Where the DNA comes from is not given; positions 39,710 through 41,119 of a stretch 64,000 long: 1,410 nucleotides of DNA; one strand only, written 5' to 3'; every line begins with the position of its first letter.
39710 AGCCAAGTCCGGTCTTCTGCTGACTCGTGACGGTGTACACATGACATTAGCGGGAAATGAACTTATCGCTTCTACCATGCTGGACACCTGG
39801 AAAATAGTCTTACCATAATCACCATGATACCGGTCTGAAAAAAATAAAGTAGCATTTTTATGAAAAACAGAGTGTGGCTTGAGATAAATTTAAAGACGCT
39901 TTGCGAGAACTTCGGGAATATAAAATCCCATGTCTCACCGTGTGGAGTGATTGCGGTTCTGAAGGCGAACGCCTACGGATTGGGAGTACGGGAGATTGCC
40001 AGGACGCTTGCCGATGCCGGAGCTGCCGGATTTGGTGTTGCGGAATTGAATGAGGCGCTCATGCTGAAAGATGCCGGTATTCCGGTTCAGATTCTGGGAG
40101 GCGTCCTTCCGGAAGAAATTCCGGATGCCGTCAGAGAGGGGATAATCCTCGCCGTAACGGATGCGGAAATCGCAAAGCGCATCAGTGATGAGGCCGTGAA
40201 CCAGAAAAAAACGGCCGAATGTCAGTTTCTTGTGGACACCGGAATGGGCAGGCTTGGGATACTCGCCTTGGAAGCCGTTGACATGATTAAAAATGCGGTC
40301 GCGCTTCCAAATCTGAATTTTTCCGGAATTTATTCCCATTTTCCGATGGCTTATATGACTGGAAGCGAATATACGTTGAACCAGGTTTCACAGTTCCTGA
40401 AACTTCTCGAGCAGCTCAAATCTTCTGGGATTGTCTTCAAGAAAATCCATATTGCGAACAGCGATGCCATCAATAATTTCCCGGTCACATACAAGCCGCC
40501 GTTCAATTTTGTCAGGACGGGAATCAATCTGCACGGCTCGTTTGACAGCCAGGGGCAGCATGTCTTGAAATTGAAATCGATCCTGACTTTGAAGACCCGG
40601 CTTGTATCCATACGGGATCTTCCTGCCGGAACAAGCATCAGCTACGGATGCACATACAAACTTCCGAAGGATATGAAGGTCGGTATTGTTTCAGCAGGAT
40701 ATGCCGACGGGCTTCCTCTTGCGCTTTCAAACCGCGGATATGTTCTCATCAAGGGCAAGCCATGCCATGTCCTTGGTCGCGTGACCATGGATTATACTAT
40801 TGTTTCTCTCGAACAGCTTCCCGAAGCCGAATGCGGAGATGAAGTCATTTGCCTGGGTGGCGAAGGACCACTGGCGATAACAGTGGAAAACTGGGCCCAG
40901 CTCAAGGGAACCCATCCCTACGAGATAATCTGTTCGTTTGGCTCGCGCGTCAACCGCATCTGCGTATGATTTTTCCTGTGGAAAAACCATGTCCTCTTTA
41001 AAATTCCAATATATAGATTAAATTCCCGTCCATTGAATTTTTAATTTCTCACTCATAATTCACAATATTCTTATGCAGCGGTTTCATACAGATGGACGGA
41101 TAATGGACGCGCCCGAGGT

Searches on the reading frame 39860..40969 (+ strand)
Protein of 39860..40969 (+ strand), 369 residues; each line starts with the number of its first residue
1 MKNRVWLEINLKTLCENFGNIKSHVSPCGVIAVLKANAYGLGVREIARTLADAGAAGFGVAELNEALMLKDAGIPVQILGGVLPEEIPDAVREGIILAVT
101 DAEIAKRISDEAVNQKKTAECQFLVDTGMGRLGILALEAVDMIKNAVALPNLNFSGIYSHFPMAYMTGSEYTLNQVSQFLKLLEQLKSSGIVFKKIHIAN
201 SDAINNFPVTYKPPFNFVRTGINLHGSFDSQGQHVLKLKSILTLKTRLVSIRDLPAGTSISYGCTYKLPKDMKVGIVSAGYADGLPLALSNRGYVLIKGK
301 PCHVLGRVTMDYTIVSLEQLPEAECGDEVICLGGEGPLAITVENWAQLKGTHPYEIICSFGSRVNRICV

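Call 3: search_protein_families(library=pfam, proteins=[window:39860-40969:+])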
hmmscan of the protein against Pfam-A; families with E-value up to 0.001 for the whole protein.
window:39860-40969:+ (369 aa): 2 families
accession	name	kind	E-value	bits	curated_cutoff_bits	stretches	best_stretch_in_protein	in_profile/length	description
PF01168.26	Ala_racemase_N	-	4.7e-52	177.3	24.1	1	9-226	1-217/220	Alanine racemase, N-terminal domain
PF00842.27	Ala_racemase_C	-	3.5e-41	140.2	25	1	242-367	2-126/127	Alanine racemase, C-terminal domain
